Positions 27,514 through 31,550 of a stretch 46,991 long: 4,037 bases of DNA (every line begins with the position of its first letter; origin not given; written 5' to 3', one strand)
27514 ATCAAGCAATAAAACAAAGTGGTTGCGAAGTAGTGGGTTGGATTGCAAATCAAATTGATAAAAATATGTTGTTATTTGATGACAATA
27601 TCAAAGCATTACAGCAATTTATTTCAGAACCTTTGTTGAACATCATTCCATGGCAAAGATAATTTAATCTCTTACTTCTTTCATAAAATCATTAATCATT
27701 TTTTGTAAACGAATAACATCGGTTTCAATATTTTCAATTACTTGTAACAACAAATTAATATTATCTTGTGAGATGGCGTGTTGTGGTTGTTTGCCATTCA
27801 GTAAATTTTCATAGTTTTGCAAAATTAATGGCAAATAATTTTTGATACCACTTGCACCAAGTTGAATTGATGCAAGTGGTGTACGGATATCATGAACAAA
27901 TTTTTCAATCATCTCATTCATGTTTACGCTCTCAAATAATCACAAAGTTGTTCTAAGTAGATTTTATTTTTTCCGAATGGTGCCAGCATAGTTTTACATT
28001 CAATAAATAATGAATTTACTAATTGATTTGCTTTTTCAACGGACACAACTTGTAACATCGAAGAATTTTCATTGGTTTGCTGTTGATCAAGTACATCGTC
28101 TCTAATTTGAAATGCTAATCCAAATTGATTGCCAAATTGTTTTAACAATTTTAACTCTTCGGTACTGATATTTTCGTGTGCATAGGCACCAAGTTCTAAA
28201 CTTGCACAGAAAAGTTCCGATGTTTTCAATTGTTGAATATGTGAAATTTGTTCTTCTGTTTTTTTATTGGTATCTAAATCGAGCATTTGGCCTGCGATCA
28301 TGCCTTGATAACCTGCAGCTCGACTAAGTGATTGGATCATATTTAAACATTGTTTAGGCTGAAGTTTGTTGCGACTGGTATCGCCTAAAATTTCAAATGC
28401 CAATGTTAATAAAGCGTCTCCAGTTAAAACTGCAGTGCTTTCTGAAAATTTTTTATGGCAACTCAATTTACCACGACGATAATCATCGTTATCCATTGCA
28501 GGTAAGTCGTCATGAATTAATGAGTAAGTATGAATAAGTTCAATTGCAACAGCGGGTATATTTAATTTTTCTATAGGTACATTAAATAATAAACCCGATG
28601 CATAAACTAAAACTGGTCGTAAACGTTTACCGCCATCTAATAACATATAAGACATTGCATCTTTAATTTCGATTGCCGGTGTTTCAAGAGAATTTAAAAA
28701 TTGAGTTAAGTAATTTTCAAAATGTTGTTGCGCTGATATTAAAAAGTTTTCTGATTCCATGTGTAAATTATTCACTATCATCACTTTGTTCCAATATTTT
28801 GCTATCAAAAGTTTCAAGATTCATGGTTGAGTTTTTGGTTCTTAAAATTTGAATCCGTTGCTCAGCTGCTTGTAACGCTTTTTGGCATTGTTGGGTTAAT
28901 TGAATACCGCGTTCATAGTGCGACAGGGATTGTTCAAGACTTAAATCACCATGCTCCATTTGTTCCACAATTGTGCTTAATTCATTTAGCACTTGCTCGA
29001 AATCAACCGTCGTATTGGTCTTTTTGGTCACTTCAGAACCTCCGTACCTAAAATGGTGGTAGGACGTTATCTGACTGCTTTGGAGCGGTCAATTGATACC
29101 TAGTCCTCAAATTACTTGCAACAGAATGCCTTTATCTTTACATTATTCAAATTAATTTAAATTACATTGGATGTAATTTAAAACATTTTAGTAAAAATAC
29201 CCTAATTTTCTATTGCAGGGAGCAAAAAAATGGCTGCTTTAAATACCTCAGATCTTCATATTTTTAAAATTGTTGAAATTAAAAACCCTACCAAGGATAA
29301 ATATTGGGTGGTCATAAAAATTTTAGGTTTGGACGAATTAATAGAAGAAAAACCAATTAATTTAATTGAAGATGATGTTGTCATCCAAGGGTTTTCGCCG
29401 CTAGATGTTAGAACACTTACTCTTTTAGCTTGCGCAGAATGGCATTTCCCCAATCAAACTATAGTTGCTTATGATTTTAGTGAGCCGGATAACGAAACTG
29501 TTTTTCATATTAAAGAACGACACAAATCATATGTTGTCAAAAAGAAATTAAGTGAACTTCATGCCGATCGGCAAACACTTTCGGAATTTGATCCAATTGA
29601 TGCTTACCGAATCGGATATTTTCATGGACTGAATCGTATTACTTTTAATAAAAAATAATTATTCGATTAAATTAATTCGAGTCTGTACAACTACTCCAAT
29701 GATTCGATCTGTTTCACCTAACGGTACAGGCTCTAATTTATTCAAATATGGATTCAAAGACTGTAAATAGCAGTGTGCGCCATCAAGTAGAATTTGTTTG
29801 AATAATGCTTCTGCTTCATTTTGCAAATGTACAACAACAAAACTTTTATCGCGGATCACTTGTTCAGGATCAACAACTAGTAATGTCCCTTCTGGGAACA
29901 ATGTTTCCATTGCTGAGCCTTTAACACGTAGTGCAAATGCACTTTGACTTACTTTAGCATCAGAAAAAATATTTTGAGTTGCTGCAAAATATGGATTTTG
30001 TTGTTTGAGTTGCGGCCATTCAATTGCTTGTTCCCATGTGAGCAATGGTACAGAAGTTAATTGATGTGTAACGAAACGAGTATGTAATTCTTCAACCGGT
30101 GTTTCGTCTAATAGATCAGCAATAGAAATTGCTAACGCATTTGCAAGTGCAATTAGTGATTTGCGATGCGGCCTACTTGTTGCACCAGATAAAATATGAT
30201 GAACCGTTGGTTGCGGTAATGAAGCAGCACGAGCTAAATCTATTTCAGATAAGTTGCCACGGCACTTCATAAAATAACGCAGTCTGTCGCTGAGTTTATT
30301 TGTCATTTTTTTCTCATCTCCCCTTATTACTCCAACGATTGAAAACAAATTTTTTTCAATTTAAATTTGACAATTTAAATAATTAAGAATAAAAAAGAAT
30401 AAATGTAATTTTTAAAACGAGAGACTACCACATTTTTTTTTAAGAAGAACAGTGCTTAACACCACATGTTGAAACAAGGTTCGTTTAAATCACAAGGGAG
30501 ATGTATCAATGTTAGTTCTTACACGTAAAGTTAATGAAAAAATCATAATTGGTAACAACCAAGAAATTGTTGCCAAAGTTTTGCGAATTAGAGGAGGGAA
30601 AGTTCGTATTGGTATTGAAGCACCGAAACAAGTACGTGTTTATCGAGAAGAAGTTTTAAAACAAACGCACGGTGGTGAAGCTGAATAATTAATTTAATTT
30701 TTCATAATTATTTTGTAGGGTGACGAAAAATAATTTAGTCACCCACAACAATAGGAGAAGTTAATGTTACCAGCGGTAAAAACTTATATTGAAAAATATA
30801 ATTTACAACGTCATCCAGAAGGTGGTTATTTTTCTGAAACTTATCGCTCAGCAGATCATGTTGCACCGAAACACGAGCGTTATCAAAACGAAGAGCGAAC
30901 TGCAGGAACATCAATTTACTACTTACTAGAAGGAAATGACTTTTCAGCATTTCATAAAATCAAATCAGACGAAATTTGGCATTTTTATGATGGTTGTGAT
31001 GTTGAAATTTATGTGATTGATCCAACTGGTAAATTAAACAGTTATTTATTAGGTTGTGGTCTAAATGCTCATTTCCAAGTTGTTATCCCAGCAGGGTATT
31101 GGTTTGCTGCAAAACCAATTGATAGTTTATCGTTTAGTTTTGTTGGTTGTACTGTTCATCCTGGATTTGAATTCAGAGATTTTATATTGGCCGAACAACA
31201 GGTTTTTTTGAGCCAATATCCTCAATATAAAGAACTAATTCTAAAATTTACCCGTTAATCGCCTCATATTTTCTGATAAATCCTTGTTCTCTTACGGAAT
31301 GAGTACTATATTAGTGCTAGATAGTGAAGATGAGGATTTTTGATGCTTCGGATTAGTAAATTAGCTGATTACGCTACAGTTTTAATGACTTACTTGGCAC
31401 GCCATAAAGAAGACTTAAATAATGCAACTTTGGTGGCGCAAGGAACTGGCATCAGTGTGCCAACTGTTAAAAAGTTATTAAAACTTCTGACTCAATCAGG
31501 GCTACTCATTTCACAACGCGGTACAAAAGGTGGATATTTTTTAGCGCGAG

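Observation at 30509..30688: Unlisted 59-aa CsrA paralogue transcribed divergently from the CI-like repressor: an orphan ICE-style regulatory module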

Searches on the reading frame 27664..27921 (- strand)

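Call 4: search_protein_families(library=pfam, proteins=[window:27664-27921:-], max_evalue=0.01)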
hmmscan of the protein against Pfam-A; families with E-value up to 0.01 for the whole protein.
window:27664-27921:- (85 aa): 1 family
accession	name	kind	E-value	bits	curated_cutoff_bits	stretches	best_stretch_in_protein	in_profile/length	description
PF00512.31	HisKA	-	7.9e-08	32.7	26.9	1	2-80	3-58/66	His Kinase A (phospho-acceptor) domain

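Call 44: search_protein_families(library=ncbifam, proteins=[window:27664-27921:-], max_evalue=0.01)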
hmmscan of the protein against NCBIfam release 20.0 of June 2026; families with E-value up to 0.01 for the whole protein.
window:27664-27921:- (85 aa): 0 families

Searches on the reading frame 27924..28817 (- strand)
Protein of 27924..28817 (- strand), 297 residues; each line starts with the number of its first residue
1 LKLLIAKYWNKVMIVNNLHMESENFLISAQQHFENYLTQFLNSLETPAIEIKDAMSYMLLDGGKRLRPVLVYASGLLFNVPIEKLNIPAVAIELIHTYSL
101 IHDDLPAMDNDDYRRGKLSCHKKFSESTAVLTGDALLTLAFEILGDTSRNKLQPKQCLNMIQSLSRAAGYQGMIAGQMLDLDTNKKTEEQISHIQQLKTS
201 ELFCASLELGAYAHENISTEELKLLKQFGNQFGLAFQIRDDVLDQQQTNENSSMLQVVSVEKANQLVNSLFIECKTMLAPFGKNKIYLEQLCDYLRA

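Call 4: search_protein_families(library=pfam, proteins=[window:27924-28817:-], max_evalue=0.01)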
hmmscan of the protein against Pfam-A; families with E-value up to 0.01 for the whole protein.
window:27924-28817:- (297 aa): 1 family
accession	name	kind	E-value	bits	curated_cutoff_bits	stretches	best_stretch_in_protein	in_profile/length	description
PF00348.22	polyprenyl_synt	-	2.9e-47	161.4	27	1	51-251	4-197/251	Polyprenyl synthetase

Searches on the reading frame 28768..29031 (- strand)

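Call 4: search_protein_families(library=pfam, proteins=[window:28768-29031:-], max_evalue=0.01)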
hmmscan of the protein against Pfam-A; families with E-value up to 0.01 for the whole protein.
window:28768-29031:- (87 aa): 1 family
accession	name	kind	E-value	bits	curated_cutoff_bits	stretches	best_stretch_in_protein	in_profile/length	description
PF02609.21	Exonuc_VII_S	-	2.5e-20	72.6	24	1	11-62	1-52/52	Exonuclease VII small subunit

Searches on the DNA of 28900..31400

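Call 84: search_rna_families(source=window, start=28900, end=31400, threshold=evalue, max_evalue=1)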
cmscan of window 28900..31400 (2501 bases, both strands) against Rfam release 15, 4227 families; matches with E-value up to 1: 0.
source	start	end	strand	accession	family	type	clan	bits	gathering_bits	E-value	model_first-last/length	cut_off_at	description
